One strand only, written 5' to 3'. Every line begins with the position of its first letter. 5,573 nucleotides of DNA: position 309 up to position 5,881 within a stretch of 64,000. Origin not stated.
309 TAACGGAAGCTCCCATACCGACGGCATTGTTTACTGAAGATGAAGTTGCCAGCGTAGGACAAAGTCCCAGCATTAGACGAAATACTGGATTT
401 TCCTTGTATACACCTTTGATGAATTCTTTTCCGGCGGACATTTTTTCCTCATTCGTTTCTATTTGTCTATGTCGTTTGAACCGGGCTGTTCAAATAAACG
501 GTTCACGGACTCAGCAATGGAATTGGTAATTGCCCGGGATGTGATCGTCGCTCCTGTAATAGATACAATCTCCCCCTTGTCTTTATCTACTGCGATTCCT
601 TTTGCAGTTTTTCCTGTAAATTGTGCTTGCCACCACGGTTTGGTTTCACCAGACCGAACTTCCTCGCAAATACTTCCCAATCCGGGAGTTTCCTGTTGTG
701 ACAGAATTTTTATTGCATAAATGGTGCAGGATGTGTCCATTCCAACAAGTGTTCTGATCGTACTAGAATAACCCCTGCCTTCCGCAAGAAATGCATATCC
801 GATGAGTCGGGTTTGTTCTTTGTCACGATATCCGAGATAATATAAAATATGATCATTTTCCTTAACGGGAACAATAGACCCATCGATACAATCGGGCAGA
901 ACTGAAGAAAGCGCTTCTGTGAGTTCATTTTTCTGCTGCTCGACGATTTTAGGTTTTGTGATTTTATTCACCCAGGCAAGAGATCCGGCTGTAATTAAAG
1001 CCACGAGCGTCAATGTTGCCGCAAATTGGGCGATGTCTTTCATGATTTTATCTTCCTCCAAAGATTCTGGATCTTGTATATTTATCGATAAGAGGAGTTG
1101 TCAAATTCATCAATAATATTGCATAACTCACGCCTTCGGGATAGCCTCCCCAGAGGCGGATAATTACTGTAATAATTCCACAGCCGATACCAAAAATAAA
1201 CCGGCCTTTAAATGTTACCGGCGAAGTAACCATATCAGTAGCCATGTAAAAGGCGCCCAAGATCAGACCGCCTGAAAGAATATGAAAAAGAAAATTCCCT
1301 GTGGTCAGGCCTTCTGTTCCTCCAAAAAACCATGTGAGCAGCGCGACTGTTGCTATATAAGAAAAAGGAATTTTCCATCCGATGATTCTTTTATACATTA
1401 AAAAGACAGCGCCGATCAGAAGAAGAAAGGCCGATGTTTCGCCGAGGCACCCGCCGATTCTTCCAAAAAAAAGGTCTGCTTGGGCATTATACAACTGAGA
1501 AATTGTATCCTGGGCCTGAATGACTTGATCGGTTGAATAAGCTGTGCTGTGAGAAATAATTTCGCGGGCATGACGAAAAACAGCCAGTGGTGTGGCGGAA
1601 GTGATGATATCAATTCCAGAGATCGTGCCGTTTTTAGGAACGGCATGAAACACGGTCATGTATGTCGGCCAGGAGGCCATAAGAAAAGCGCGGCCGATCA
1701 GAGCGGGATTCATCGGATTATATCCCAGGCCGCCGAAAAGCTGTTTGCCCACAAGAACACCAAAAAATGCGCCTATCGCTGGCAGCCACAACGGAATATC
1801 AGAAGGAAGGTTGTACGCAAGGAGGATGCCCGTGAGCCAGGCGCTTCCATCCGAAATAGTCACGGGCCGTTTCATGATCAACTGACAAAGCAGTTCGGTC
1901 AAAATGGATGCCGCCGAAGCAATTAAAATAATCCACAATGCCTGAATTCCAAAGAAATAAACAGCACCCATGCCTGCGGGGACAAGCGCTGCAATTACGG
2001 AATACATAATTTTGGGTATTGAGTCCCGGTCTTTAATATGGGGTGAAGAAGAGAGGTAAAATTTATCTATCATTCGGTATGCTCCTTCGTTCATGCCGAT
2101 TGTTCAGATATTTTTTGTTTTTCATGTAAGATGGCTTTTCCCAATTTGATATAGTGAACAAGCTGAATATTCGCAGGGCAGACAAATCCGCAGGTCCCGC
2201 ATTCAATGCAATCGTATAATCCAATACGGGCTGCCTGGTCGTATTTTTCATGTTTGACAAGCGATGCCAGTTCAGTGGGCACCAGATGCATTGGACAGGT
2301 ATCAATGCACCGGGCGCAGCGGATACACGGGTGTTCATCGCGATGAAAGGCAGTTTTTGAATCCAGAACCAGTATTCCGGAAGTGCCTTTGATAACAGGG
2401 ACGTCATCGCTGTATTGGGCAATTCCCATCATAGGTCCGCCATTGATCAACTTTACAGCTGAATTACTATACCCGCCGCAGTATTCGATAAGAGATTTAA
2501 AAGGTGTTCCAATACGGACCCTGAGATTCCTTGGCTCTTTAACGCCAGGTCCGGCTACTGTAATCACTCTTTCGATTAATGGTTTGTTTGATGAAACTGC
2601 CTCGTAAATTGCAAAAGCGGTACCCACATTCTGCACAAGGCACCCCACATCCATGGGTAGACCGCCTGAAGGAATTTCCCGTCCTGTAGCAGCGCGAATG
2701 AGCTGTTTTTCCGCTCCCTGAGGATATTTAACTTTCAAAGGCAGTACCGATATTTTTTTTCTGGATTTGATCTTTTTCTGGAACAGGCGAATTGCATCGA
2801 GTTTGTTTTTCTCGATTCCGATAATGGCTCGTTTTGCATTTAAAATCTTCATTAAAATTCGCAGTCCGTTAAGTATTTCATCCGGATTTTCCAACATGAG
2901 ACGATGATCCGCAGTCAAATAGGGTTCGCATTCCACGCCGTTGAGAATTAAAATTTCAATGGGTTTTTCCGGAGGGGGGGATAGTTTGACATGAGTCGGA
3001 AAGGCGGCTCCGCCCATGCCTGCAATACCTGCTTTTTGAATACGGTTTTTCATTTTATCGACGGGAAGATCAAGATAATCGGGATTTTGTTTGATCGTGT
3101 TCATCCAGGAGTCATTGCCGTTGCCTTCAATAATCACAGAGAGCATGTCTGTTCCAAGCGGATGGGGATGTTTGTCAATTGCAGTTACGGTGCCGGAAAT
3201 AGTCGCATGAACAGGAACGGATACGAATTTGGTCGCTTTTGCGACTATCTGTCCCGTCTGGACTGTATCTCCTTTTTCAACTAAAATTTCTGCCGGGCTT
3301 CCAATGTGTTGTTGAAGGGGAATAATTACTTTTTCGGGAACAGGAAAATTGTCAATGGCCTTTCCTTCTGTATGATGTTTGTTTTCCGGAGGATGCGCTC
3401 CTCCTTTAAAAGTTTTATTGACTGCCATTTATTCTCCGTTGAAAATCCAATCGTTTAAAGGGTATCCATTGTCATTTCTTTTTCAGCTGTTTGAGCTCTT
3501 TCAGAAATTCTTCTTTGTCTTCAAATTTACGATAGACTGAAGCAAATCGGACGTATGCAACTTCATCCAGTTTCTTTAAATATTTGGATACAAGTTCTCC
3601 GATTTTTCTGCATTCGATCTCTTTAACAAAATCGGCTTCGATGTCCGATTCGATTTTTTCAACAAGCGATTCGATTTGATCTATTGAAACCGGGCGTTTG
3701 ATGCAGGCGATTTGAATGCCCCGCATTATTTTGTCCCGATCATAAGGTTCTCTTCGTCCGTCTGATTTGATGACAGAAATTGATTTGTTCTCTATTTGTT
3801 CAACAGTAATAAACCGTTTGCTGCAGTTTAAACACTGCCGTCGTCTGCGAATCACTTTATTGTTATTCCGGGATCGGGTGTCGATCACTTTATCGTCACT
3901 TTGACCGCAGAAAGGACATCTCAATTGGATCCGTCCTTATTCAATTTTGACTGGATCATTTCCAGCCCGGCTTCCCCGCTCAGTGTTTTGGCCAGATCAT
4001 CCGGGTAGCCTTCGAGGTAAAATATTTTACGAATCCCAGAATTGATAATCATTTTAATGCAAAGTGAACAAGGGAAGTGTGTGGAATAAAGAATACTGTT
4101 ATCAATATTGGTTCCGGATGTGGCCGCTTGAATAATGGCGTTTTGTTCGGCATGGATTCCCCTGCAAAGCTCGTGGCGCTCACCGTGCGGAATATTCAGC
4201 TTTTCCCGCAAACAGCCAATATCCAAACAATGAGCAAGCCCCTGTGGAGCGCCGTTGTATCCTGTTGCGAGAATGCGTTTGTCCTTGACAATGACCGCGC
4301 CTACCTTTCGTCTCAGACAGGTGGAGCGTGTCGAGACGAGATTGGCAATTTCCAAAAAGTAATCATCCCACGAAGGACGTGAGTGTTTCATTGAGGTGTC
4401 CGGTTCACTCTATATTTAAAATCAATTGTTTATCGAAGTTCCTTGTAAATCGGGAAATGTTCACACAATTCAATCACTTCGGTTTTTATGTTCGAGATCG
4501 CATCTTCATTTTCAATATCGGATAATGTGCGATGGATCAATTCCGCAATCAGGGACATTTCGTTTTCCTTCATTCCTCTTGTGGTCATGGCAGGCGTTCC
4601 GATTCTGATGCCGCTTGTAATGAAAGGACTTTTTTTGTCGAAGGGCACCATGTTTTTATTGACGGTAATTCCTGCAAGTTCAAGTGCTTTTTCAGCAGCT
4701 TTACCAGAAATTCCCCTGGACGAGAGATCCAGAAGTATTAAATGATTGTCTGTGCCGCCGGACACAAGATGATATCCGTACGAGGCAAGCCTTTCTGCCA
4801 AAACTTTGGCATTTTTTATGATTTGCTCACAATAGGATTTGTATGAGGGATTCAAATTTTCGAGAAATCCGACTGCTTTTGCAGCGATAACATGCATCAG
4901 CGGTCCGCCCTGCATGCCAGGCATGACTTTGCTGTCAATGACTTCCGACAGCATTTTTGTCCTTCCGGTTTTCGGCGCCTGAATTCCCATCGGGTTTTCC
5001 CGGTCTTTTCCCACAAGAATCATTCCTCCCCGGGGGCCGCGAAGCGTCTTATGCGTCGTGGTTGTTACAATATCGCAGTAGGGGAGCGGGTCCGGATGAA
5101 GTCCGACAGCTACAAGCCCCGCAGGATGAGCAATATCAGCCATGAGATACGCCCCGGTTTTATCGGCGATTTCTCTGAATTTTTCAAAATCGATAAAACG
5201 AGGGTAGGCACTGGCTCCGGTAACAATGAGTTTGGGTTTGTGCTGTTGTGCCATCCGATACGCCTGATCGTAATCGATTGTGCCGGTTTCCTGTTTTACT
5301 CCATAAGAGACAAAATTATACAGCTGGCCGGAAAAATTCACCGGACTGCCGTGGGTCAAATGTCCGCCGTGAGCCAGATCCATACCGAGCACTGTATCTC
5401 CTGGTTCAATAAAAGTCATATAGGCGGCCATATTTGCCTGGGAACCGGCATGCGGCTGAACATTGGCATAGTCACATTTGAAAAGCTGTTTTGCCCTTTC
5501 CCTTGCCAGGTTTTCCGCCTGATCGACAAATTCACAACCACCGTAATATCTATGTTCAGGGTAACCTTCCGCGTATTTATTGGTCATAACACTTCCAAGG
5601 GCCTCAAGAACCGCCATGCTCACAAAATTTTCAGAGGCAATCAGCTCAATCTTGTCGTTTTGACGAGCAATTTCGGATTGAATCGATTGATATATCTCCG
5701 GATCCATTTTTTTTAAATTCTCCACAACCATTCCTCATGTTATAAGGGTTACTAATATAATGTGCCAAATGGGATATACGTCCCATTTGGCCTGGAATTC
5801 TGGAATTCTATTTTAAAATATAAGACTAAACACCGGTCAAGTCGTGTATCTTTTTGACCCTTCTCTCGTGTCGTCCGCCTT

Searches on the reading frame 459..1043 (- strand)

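Call 15: search_protein_families(library=ncbifam, proteins=[window:459-1043:-], max_evalue=0.00001)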
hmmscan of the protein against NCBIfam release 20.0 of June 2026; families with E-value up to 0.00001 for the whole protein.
window:459-1043:- (194 aa): 7 families
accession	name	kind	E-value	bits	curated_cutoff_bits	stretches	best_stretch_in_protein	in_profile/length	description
TIGR01947.1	rnfG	subfamily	6.6e-30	104.6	102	1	10-181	3-183/187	RnfABCDGE type electron transport complex subunit G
NF002519.0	PRK01908.1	equivalog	2.9e-24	85.9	178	1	3-183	4-192/209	electron transport complex subunit RsxG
NF041840.1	rnfG_Methano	equivalog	8.1e-24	84.2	230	1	2-183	6-184/189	Rnf electron transport complex subunit RnfG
NF045876.1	RnfG_DVU2794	exception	2e-22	79.6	205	1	1-180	1-176/190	RnfABCDGE type electron transport complex subunit G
TIGR01938.1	nqrC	equivalog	1.5e-08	34.6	144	1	81-184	135-245/251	NADH:ubiquinone reductase (Na(+)-transporting) subunit C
NF003749.0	PRK05346.1-5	equivalog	1e-07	31.6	255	1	24-176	85-238/261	Na(+)-translocating NADH-quinone reductase subunit C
NF003746.0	PRK05346.1-1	equivalog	4.8e-06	25.9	337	0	69-175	129-239/264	Na(+)-translocating NADH-quinone reductase subunit C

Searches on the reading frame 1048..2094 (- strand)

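Call 15: search_protein_families(library=ncbifam, proteins=[window:1048-2094:-], max_evalue=0.00001)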
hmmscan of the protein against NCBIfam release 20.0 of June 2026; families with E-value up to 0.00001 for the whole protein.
window:1048-2094:- (348 aa): 6 families
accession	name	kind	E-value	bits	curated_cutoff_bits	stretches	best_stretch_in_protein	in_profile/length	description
TIGR01946.1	rnfD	subfamily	3.2e-106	355.4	207.05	1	17-346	1-326/327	RnfABCDGE type electron transport complex subunit D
NF002011.0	PRK00816.1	equivalog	5.2e-70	236.3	415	1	12-347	3-349/352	electron transport complex subunit RsxD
NF041838.1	rnfD_Methano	equivalog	3.5e-66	223.5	400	2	12-166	3-156/285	Rnf electron transport complex subunit RnfD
NF003756.0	PRK05349.1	equivalog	1.8e-60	204.9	414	1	55-339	124-391/406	NADH:ubiquinone reductase (Na(+)-transporting) subunit B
TIGR01937.1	nqrB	equivalog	1.3e-55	189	349.9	1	56-339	125-404/413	NADH:ubiquinone reductase (Na(+)-transporting) subunit B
NF002181.0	PRK01024.1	equivalog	1.5e-42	146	792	2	203-340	344-494/503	Na(+)-transporting NADH-quinone reductase subunit B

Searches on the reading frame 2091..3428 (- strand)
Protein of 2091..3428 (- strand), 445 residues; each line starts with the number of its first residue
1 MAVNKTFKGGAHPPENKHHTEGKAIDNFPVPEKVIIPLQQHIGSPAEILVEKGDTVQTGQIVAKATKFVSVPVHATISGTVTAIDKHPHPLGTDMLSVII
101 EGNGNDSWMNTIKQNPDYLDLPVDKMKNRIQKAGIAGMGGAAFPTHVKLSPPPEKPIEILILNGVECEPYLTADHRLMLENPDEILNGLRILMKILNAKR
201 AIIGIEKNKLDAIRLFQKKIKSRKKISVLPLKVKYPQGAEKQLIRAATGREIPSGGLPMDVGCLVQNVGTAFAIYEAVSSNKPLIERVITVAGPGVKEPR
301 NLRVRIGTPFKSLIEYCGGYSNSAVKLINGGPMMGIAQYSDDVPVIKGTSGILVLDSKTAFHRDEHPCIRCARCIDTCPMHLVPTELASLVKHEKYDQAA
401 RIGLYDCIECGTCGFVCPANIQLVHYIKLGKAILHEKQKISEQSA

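Call 15: search_protein_families(library=ncbifam, proteins=[window:2091-3428:-], max_evalue=0.00001)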
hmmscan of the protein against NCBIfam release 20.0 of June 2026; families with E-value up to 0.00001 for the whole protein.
window:2091-3428:- (445 aa): 14 families
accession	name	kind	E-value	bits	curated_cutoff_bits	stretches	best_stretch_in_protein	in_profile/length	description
TIGR01945.1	rnfC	subfamily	2.1e-176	586.7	245.95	1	6-438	3-435/435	RnfABCDGE type electron transport complex subunit C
NF003454.1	PRK05035.1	equivalog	6e-156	520.2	345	1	6-444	5-445/556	electron transport complex subunit RsxC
NF041837.1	rnfC_Methano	equivalog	1.2e-88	297.9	650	2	245-438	238-431/438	Rnf electron transport complex subunit RnfC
TIGR04481.1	PR_assoc_PrdC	equivalog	2.2e-65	221.1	490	1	36-425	3-372/425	proline reductase-associated electron transfer protein PrdC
NF003761.0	PRK05352.1-4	equivalog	1.7e-21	76.5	450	2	38-339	36-313/449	Na(+)-translocating NADH-quinone reductase subunit A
TIGR01936.1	nqrA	equivalog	4e-16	58.9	321.05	1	30-206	25-192/446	NADH:ubiquinone reductase (Na(+)-transporting) subunit A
NF003759.0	PRK05352.1-2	equivalog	3.4e-14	52.4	505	1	24-211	19-200/447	Na(+)-translocating NADH-quinone reductase subunit A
TIGR01959.1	nuoF_fam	equivalog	7.2e-14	51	558.65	1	121-228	33-142/410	NADH-quinone oxidoreductase subunit NuoF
NF003762.0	PRK05352.1-5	equivalog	6.6e-11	41.5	819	0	25-199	20-188/444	Na(+)-translocating NADH-quinone reductase subunit A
NF010120.0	PRK13596.1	equivalog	6e-09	34.9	389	1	117-222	34-142/433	NADH-quinone oxidoreductase subunit NuoF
NF008436.0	PRK11278.1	equivalog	8.5e-08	31.5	749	1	120-230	45-158/448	NADH-quinone oxidoreductase subunit NuoF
TIGR01971.1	NuoI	subfamily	1.7e-07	30.8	113.05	1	363-420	39-96/121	NADH-quinone oxidoreductase, chain I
NF004536.0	PRK05888.1-1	equivalog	7e-07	28.7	212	1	365-431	57-124/180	NADH-quinone oxidoreductase subunit NuoI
TIGR02512.1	FeFe_hydrog_A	subfamily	4.6e-06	25.7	405.95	1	362-420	3-65/375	[FeFe] hydrogenase, group A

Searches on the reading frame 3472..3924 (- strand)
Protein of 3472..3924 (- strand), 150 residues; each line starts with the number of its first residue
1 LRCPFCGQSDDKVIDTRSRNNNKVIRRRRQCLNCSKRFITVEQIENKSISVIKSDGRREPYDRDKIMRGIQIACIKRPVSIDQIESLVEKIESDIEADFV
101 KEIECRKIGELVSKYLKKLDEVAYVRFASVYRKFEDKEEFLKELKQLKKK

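Call 15: search_protein_families(library=ncbifam, proteins=[window:3472-3924:-], max_evalue=0.00001)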
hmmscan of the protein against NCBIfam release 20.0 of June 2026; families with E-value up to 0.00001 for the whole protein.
window:3472-3924:- (150 aa): 1 family
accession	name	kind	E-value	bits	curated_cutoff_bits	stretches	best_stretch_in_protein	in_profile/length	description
TIGR00244.1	TIGR00244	equivalog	6.3e-52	175.5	124.65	1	1-147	1-147/147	transcriptional regulator NrdR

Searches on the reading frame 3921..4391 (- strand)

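Call 15: search_protein_families(library=ncbifam, proteins=[window:3921-4391:-], max_evalue=0.00001)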
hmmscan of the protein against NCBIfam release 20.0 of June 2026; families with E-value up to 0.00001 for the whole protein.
window:3921-4391:- (156 aa): 3 families
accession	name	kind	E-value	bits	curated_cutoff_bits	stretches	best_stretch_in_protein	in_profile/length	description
TIGR02571.1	ComEB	equivalog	1.1e-39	135.8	219.45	1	5-151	2-141/151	ComE operon protein 2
NF041025.1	antiphage_deaminase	equivalog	1.4e-30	106.6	400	2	71-140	330-400/437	anti-phage dCTP deaminase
TIGR00326.1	eubact_ribD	equivalog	5.8e-08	32.3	156.35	0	78-135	42-102/343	bifunctional diaminohydroxyphosphoribosylaminopyrimidine deaminase/5-amino-6-(5-phosphoribosylamino)uracil reductase RibD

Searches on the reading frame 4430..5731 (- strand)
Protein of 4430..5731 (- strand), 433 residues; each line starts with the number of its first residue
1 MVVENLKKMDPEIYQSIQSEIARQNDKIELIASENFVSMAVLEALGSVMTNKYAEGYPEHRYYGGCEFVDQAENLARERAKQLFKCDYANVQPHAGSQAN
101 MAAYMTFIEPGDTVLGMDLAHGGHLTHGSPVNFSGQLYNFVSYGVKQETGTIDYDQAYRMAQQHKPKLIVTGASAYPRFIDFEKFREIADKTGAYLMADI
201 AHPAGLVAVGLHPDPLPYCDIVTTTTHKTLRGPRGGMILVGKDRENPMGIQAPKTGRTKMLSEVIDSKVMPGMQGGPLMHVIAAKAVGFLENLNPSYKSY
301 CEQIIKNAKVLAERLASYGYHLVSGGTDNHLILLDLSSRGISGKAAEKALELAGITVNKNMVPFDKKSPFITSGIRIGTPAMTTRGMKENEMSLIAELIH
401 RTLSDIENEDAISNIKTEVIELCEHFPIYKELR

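Call 15: search_protein_families(library=ncbifam, proteins=[window:4430-5731:-], max_evalue=0.00001)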
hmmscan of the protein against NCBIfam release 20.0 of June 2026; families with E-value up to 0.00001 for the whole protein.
window:4430-5731:- (433 aa): 3 families
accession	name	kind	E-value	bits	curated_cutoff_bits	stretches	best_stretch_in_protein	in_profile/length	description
NF000586.1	PRK00011.1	subfamily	1.1e-191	636.9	335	1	10-429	1-404/404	serine hydroxymethyltransferase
NF010094.0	PRK13580.1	equivalog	2.1e-139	465.4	735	2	113-410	170-452/496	glycine hydroxymethyltransferase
TIGR04506.1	F_threo_transal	equivalog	5.5e-29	101.4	650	1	17-414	10-392/609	fluorothreonine transaldolase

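Call 39: find_encoding_contigs(protein=window:4430-5731:-, flank=1000, max_places=4)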
Protein window:4430-5731:- (433 aa): 2 contigs read that carry it; 2 places shown.
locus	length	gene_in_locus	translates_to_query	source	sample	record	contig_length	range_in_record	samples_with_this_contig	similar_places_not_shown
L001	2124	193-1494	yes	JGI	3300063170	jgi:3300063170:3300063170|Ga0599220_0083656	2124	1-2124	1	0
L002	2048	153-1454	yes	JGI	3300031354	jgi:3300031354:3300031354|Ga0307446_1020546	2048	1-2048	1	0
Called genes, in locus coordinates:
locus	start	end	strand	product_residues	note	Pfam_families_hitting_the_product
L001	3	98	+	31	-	?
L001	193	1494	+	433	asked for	PF00464:SHMT, PF01212:Beta_elim_lyase (weak)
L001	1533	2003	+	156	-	PF00383:dCMP_cyt_deam_1, PF14437:MafB19-deam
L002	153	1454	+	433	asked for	PF00464:SHMT, PF01212:Beta_elim_lyase (weak)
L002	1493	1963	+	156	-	PF00383:dCMP_cyt_deam_1, PF14437:MafB19-deam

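Call 53: find_homologous_proteins(query=window:4430-5731:-, max_evalue=1e-100)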
Query window:4430-5731:- (433 aa): 8000 proteins with E <= 1e-100 among 8000 candidates; the best 120 are listed.
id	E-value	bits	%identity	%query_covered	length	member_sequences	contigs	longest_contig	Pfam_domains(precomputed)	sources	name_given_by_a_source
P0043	1.8e-290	981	100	100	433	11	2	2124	PF00464.26,PF01212.28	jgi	jgi:glycine hydroxymethyltransferase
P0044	1.1e-233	794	79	99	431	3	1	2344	PF00464.26,PF01212.28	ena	-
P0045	6.4e-233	791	78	99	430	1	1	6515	PF00464.26,PF01212.28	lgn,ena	-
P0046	1.1e-232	791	79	99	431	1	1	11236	PF00464.26,PF00155.28,PF01212.28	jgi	-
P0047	9.1e-232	787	78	99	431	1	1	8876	PF00464.26,PF00155.28,PF01212.28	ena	-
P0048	5.0e-231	785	79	99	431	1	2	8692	PF00464.26,PF00155.28,PF01212.28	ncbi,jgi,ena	-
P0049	1.9e-230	783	79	99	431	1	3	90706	PF00464.26,PF00155.28,PF01212.28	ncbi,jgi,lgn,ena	-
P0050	2.6e-230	783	78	99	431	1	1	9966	PF00464.26,PF00155.28,PF01212.28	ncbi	-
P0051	1.7e-228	777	78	99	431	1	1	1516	PF00464.26,PF01212.28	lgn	-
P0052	2.4e-227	773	78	99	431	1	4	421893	PF00464.26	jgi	-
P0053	2.7e-226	769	77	99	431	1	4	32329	PF00464.26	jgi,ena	-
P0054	3.0e-226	769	76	99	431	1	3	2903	PF00464.26,PF00155.28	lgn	-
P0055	8.8e-226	768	77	100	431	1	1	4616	PF00464.26,PF01212.28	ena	-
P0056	2.7e-225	766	76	100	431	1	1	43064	PF00464.26,PF00155.28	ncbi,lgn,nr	ncbi:serine hydroxymethyltransferase [bacterium]|nr:serine hydroxymethyltransferase [bacterium] RQV9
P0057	4.7e-225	765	77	99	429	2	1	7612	PF00464.26,PF01212.28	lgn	-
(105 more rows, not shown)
